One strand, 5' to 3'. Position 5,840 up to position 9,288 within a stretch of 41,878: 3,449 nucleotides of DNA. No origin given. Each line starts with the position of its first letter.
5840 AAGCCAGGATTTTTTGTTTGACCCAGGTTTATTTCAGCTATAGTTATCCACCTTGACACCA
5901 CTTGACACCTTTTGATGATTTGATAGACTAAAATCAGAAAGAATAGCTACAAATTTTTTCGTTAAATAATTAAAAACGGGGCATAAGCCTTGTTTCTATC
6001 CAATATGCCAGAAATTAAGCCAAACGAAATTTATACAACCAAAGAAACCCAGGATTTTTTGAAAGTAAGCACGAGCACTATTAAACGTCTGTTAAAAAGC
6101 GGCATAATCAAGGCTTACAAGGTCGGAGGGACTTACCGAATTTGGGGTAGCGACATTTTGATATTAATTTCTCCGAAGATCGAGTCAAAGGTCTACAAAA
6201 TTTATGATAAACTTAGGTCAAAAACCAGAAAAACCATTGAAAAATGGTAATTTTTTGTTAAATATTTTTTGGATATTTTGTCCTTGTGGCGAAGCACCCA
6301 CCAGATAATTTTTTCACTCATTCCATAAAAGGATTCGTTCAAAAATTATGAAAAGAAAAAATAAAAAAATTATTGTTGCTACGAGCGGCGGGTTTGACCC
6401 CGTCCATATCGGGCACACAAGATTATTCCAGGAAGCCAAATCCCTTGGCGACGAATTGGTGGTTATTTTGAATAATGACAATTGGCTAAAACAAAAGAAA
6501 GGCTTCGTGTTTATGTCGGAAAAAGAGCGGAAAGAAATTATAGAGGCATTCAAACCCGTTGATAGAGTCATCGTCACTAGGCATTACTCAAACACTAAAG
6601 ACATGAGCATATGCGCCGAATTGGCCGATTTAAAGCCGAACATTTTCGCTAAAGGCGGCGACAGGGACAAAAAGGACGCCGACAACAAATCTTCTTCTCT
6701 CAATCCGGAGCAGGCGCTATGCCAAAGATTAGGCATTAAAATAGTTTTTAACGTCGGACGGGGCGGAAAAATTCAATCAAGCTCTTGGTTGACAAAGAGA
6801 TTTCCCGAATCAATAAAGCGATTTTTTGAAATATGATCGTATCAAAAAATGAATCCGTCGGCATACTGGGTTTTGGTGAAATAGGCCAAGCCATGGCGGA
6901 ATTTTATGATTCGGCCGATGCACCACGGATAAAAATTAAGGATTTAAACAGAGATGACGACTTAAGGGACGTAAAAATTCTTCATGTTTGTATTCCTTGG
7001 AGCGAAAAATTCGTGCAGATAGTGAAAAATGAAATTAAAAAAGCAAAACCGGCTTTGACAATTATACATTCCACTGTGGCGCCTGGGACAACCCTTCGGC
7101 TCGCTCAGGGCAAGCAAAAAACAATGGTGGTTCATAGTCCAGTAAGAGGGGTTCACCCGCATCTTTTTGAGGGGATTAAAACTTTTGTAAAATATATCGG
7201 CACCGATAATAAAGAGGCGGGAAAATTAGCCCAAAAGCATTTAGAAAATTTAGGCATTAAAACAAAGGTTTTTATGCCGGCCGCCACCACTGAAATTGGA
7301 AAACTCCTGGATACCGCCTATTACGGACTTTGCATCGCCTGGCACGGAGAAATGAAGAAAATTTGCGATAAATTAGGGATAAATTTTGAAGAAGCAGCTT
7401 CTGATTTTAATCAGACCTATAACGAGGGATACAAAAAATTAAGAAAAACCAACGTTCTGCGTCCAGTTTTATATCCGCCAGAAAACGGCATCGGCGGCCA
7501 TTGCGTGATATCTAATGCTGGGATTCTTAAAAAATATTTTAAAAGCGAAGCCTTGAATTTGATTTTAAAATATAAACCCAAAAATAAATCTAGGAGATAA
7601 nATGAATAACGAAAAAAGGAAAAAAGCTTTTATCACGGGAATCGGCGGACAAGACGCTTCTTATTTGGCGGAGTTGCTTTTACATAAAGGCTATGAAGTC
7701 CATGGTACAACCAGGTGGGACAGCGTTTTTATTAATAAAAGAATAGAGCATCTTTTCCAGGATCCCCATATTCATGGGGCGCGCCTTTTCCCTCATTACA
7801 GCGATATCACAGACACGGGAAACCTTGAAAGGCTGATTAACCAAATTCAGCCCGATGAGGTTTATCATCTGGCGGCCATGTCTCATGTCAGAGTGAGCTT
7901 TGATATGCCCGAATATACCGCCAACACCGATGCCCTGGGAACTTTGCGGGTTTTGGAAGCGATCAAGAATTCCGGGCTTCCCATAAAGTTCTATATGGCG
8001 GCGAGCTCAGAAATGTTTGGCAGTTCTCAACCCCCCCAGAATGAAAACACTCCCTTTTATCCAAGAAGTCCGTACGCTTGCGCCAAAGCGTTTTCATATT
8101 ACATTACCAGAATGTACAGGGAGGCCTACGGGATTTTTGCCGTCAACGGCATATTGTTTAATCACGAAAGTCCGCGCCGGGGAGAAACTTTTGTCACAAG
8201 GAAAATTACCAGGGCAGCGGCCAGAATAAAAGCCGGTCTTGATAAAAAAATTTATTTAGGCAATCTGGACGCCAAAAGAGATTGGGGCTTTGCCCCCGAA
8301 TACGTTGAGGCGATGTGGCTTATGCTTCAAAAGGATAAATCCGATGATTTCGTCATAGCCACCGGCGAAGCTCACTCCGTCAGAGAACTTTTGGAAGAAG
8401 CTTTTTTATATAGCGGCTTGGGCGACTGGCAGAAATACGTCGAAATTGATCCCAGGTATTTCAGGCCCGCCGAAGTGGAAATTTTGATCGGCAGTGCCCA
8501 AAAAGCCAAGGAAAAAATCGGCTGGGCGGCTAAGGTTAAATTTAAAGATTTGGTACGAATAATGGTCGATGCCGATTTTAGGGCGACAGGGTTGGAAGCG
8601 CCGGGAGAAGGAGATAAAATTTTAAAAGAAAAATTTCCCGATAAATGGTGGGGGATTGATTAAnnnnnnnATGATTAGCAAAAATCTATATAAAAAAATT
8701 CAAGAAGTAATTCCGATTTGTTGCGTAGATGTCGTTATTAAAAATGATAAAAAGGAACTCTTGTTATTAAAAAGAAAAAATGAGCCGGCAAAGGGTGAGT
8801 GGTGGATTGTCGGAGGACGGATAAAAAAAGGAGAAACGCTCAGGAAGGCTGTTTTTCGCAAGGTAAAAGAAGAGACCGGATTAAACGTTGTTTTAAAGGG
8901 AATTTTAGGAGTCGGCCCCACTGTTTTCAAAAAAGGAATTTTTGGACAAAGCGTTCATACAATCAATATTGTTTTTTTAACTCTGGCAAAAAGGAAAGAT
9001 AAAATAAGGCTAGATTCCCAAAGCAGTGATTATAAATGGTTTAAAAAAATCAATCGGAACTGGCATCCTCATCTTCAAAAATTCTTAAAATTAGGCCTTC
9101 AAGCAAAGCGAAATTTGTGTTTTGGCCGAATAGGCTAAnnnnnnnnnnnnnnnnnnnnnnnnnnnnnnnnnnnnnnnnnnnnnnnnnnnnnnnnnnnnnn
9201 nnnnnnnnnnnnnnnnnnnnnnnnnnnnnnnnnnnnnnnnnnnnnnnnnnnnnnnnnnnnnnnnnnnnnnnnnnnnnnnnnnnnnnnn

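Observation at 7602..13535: GDP-mannose-derived 3,6-dideoxy (colitose-like) pathway combined with a C-methyltransferase and a radical SAM enzyme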

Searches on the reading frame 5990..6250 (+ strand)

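Call 49: search_protein_families(library=pfam, proteins=[window:5990-6250:+], max_evalue=0.01)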
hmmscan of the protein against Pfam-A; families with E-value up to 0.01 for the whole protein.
window:5990-6250:+ (86 aa): 2 families
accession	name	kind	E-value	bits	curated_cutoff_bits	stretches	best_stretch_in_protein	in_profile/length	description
PF12728.13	HTH_17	-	7e-11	42.7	27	1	15-57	2-44/51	Helix-turn-helix domain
PF20439.3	SpoIVA_C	-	0.0068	17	25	1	50-85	27-62/76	Sporulation stage IV protein A, C-terminal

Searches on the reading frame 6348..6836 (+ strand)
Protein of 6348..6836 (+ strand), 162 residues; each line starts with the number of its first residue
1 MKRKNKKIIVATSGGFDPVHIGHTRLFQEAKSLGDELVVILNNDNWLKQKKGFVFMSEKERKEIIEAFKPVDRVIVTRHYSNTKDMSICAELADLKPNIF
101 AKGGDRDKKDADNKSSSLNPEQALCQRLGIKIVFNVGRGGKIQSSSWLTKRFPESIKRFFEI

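Call 4: search_protein_families(library=pfam, proteins=[window:6348-6836:+], max_evalue=0.01)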
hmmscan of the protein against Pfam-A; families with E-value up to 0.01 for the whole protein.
window:6348-6836:+ (162 aa): 3 families
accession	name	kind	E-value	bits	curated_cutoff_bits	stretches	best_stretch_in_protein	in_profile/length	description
PF01467.32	CTP_transf_like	-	9.8e-16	58.6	21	1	13-109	3-93/133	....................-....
PF06574.18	FAD_syn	-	1e-05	25.9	27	1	4-86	3-92/158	FAD synthetase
PF18903.5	DUF5659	-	0.008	16.4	23.6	0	44-85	26-68/75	Domain of unknown function (DUF5659)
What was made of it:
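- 6348..6836 (+): Small cytidylyl/adenylyl-transferase-like gene (CTP_transf_like). It is the first gene of the packed unit. Its role in the pathway is unknown. Pfam PF01467, 58.6 bits (call 4).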

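Call 5: search_protein_families(library=ncbifam, proteins=[window:6348-6836:+], max_evalue=0.001)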
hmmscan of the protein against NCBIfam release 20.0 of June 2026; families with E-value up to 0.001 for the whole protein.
window:6348-6836:+ (162 aa): 14 families
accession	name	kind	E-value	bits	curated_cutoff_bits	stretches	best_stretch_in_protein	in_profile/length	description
TIGR02199.1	rfaE_dom_II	equivalog_domain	3.2e-19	69.2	181.5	1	3-110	7-110/144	D-glycero-beta-D-manno-heptose 1-phosphate adenylyltransferase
TIGR00125.1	cyt_tran_rel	domain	6.8e-16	58.2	27.7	1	9-73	1-64/65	adenylyltransferase/cytidyltransferase family protein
TIGR01518.1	g3p_cytidyltrns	equivalog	7.3e-14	52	165.4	1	11-105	2-91/125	glycerol-3-phosphate cytidylyltransferase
NF008454.0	PRK11316.1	equivalog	1.3e-13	50.5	521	1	3-110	336-439/475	bifunctional D-glycero-beta-D-manno-heptose-7-phosphate kinase/D-glycero-beta-D-manno-heptose 1-phosphate adenylyltransferase HldE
NF001985.0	PRK00777.1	subfamily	3.3e-08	33.7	104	1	9-68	6-65/157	pantetheine-phosphate adenylyltransferase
NF005518.0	PRK07143.1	equivalog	9.3e-08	31.8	232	1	4-75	14-85/281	hypothetical protein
NF045965.1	RibF_rel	equivalog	2e-07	30.8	200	1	5-87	12-98/279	FAD synthase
NF002250.0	PRK01170.1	subfamily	4.9e-07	29.5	489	1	9-68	2-60/322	bifunctional pantetheine-phosphate adenylyltransferase/NTP phosphatase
NF004162.0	PRK05627.1-5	equivalog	8.8e-07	28.6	241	1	3-87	9-96/304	bifunctional riboflavin kinase/FAD synthetase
TIGR01510.1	coaD_prev_kdtB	equivalog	2.3e-06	27.7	103.3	1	13-76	5-64/155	pantetheine-phosphate adenylyltransferase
NF005988.0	PRK08099.1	equivalog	2e-05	23.9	201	1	4-46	62-103/411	multifunctional transcriptional regulator/nicotinamide-nucleotide adenylyltransferase/ribosylnicotinamide kinase NadR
TIGR00482.1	TIGR00482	equivalog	0.00014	21.9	112.45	1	14-54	4-46/194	nicotinate (nicotinamide) nucleotide adenylyltransferase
TIGR01526.1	nadR_NMN_Atrans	equivalog_domain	0.00014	21.2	341.15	1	14-50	8-45/325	nicotinamide-nucleotide adenylyltransferase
NF005519.0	PRK07152.1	equivalog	0.00014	20.9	315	1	7-82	2-77/361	nicotinate-nucleotide adenylyltransferase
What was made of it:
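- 6348..6836 (+): Best NCBIfam hit is RfaE domain II at 69 bits, far below its cut-off (call 5).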

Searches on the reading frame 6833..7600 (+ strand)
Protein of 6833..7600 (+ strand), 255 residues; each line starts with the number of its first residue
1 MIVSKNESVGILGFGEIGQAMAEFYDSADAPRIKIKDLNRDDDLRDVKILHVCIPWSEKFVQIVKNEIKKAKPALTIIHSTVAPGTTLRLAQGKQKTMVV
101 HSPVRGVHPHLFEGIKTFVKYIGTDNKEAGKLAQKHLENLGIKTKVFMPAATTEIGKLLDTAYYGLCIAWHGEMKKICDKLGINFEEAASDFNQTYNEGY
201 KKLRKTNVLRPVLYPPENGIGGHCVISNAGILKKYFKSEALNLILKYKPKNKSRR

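Call 4: search_protein_families(library=pfam, proteins=[window:6833-7600:+], max_evalue=0.01)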
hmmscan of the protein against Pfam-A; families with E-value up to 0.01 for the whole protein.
window:6833-7600:+ (255 aa): 2 families
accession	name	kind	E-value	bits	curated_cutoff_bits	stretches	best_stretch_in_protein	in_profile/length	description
PF00984.24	UDPG_MGDP_dh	-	4.3e-06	27.2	25.4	1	152-241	2-80/94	UDP-glucose/GDP-mannose dehydrogenase family, central domain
PF02826.25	2-Hacid_dh_C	-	0.0038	17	25.1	1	6-40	36-70/178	D-isomer specific 2-hydroxyacid dehydrogenase, NAD binding domain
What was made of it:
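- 6833..7600 (+): Truncated NDP-sugar-dehydrogenase-like protein (255 aa). Conserved directly upstream of gmd in the closest related loci. Function unknown. Pfam UDPG_MGDP_dh central domain, 27 bits (call 4).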

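Call 5: search_protein_families(library=ncbifam, proteins=[window:6833-7600:+], max_evalue=0.001)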
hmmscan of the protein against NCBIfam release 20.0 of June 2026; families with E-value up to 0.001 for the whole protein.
window:6833-7600:+ (255 aa): 3 families
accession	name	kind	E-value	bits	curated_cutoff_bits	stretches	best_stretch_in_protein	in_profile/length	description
TIGR03026.1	NDP-sugDHase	subfamily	7.1e-13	48.1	189.8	1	61-254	99-296/413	nucleotide sugar dehydrogenase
NF040825.1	UDPMaNacDH_Arch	equivalog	1.9e-10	40.2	750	1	58-234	98-268/418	UDP-N-acetyl-D-mannosamine dehydrogenase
NF008286.0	PRK11064.1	equivalog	9.8e-05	21.1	459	1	98-226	153-268/420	UDP-N-acetyl-D-mannosamine dehydrogenase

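Call 57: search_solved_structures(query=window:6833-7600:+, max_evalue=0.01, show_alignments=0)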
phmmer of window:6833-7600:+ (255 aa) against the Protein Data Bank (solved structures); distinct sequences matched with E-value up to 0.01: 3.
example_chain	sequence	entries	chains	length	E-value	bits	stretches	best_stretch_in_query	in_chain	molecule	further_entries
4r16_A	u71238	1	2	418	3.9e-08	36.5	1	71-232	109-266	418aa long hypothetical UDP-N-acetyl-D-mannosaminuronic acid dehydrogenase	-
3g79_A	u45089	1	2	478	5.8e-07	32.7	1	61-230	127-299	NDP-N-acetyl-D-galactosaminuronic acid dehydrogenase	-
3ojl_A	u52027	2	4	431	0.0041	20.1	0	97-225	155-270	Cap5O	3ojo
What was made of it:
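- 6833..7600 (+): PDB best hit 4r16, E 3.9e-8 (call 57).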

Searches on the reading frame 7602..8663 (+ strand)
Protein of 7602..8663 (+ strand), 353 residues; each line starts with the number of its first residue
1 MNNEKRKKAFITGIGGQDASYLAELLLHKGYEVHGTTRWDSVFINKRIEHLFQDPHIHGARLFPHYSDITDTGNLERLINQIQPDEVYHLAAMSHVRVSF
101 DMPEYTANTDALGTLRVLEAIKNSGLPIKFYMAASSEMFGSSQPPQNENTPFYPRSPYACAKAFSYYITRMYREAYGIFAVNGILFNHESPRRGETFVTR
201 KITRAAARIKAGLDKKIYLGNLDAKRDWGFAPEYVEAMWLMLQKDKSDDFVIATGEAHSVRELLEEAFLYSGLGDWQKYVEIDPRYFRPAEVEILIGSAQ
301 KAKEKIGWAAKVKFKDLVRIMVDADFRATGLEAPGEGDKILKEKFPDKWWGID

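Call 4: search_protein_families(library=pfam, proteins=[window:7602-8663:+], max_evalue=0.01)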
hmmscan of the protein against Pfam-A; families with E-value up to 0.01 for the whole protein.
window:7602-8663:+ (353 aa): 4 families
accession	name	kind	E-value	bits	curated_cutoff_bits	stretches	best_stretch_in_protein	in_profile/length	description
PF16363.11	GDP_Man_Dehyd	-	6.3e-132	440.5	27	1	10-321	1-332/332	GDP-mannose 4,6 dehydratase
PF01370.27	Epimerase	-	1.1e-65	221.8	20.9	1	10-253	2-240/240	NAD dependent epimerase/dehydratase family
PF02719.21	Polysacc_synt_2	-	9.6e-07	28.7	20.2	1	51-125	46-119/293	Polysaccharide biosynthesis protein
PF04321.23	RmlD_sub_bind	-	1.1e-05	25.1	27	1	10-163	4-130/287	RmlD substrate binding domain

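Call 5: search_protein_families(library=ncbifam, proteins=[window:7602-8663:+], max_evalue=0.001)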
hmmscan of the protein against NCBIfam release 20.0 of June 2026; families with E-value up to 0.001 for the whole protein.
window:7602-8663:+ (353 aa): 11 families
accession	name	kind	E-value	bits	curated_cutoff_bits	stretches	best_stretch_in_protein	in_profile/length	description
TIGR01472.1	gmd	equivalog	6e-147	489.3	415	1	7-327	1-340/342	GDP-mannose 4,6-dehydratase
TIGR01181.1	dTDP_gluc_dehyt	equivalog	2.1e-27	96.1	365.1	1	67-322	57-308/321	dTDP-glucose 4,6-dehydratase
TIGR04180.1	EDH_00030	hypoth_equivalog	1.8e-25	89.6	475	1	10-312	2-296/297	NAD-dependent 4,6-dehydratase LegB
TIGR02622.1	CDP_4_6_dhtase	equivalog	1.4e-20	73.7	278.45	1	6-176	4-172/352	CDP-glucose 4,6-dehydratase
TIGR01179.1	galE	equivalog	2e-17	63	262.3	2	11-175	4-162/332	UDP-glucose 4-epimerase GalE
NF007582.0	PRK10217.1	equivalog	1.6e-15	57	698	1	67-248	58-246/355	dTDP-glucose 4,6-dehydratase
NF007490.0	PRK10084.1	subfamily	1.2e-14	54.1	649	1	65-248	55-253/361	dTDP-glucose 4,6-dehydratase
NF043036.1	ErythonDh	equivalog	3.6e-10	39.6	325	1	9-169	3-160/321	D-erythronate dehydrogenase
NF011728.1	PRK15181.1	equivalog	5.5e-05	22.3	760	1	10-241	19-248/348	Vi polysaccharide biosynthesis UDP-N-acetylglucosaminuronic acid C-4 epimerase TviC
NF007956.0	PRK10675.1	subfamily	8.6e-05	21.8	394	1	65-165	55-156/338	UDP-glucose 4-epimerase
TIGR01214.1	rmlD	equivalog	0.00023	20.4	224.05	1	10-184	3-150/285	dTDP-4-dehydrorhamnose reductase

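Call 68: search_solved_structures(query=window:7602-8663:+, max_evalue=1e-40, show_alignments=0)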
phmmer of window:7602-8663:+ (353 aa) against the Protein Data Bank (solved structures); distinct sequences matched with E-value up to 1e-40: 11.
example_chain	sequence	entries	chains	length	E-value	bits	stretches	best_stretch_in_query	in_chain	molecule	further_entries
1n7g_A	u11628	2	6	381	8.1e-128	429.9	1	4-328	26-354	GDP-D-mannose-4,6-dehydratase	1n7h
5uzh_A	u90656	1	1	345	1.7e-119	402.5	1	7-327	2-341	NafoA.00085.b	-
7kf3_A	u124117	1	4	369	9.8e-119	400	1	6-330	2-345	GDP-mannose 4,6-dehydratase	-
1db3_A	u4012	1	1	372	7.1e-117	393.9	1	7-272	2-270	GDP-MANNOSE 4,6-DEHYDRATASE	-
1t2a_A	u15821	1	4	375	6.9e-114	384.1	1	5-327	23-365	GDP-mannose 4,6 dehydratase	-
5in4_A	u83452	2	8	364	8.3e-114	383.8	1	6-327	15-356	GDP-mannose 4,6 dehydratase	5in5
6gpj_A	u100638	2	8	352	8.9e-114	383.7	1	6-327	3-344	GDP-mannose 4,6 dehydratase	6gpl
6gpk_A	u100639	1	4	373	2.2e-113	382.4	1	6-327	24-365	GDP-mannose 4,6 dehydratase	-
6q94_B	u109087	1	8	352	3.2e-113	381.9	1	6-327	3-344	GDP-mannose 4,6 dehydratase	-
2z1m_A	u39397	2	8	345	4.6e-104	351.8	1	7-327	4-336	GDP-D-mannose dehydratase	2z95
1rpn_A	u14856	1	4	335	1.2e-96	327.4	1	7-329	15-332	GDP-mannose 4,6-dehydratase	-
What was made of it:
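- On GDP-L-colitose pathway: 380-430 bits to solved Gmds (call 68).
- It scores 380-430 bits against genuine GDP-mannose dehydratases, with no heptose dehydratase above 1e-40 (call 68).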

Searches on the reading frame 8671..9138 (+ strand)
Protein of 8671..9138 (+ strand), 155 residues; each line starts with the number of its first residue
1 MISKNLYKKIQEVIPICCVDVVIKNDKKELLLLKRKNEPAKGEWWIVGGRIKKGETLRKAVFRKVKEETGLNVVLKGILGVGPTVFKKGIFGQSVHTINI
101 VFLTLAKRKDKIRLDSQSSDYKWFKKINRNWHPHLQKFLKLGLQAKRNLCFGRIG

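Call 4: search_protein_families(library=pfam, proteins=[window:8671-9138:+], max_evalue=0.01)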
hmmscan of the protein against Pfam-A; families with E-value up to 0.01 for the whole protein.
window:8671-9138:+ (155 aa): 2 families
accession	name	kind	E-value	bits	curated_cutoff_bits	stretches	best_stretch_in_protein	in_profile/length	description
PF00293.34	NUDIX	-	2.3e-17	63.7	21.1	1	19-125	6-114/134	NUDIX domain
PF16262.11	DUF4916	-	0.0019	18.3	27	1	8-71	12-80/170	Domain of unknown function (DUF4916)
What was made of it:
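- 8671..9138 (+): Nudix hydrolase resembling GDP-mannose mannosyl hydrolase (Gmm). Probably a GDP-sugar housekeeping or regulatory enzyme. Pfam NUDIX 63.7 bits (call 4).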

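Call 5: search_protein_families(library=ncbifam, proteins=[window:8671-9138:+], max_evalue=0.001)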
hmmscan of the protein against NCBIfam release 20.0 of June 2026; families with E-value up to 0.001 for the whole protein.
window:8671-9138:+ (155 aa): 21 families
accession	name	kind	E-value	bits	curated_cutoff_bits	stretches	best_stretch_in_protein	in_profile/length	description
NF011963.0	PRK15434.1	subfamily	5.6e-18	65.2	146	1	4-125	5-130/159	GDP-mannose mannosyl hydrolase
NF003788.0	PRK05379.1-5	equivalog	3e-08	33.3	354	1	20-87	217-285/351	bifunctional nicotinamide-nucleotide adenylyltransferase/Nudix hydroxylase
NF006961.0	PRK09438.1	equivalog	4.2e-08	32.8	103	1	19-75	11-65/151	dihydroneopterin triphosphate diphosphatase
NF003787.0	PRK05379.1-4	equivalog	5.5e-08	32.2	449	1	17-73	209-264/346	bifunctional nicotinamide-nucleotide adenylyltransferase/Nudix hydroxylase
NF006530.0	PRK08999.1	equivalog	6.4e-08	32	245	1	19-73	9-64/315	Nudix family hydrolase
TIGR00586.1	mutt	equivalog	5.9e-07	29.5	97.9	1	21-73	10-63/129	8-oxo-dGTP diphosphatase MutT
NF008044.0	PRK10776.1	equivalog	1.4e-06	28.2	148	1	22-75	10-64/130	8-oxo-dGTP diphosphatase MutT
NF003786.0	PRK05379.1-2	equivalog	1.5e-06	27.7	397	1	19-79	221-283/354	bifunctional nicotinamide-nucleotide adenylyltransferase/Nudix hydroxylase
NF041652.1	Nud_hyd_Dein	equivalog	2e-06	28.1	200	1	20-82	17-83/152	Nudix hydrolase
NF012016.0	PRK15472.1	equivalog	2.1e-06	27.5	95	1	20-126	8-119/141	nucleoside triphosphatase NudI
NF003791.0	PRK05379.2-3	equivalog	3.6e-06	26.4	409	1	20-78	206-266/340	bifunctional nicotinamide-nucleotide adenylyltransferase/Nudix hydroxylase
NF001937.0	PRK00714.1-4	equivalog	4.3e-06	26.4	139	1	19-74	11-63/161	RNA pyrophosphohydrolase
NF001299.0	PRK00241.1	equivalog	5e-06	26.2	158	1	18-73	137-190/263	NAD(+) diphosphatase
NF003785.0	PRK05379.1-1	equivalog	6.7e-06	25.5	418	1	16-75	203-261/347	bifunctional nicotinamide-nucleotide adenylyltransferase/Nudix hydroxylase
NF007834.0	PRK10546.1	equivalog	1.6e-05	24.7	156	1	18-73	6-61/135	pyrimidine (deoxy)nucleoside triphosphate diphosphatase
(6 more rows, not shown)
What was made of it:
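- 8671..9138 (+): Best NCBIfam hit is the Gmm subfamily at 65 bits, below its cut-off of 146 (call 5).
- Checked: Nudix, 8671-9138: the best NCBIfam hit is the GDP-mannose mannosyl hydrolase subfamily at 65 bits, below its cut-off of 146 (call 5).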
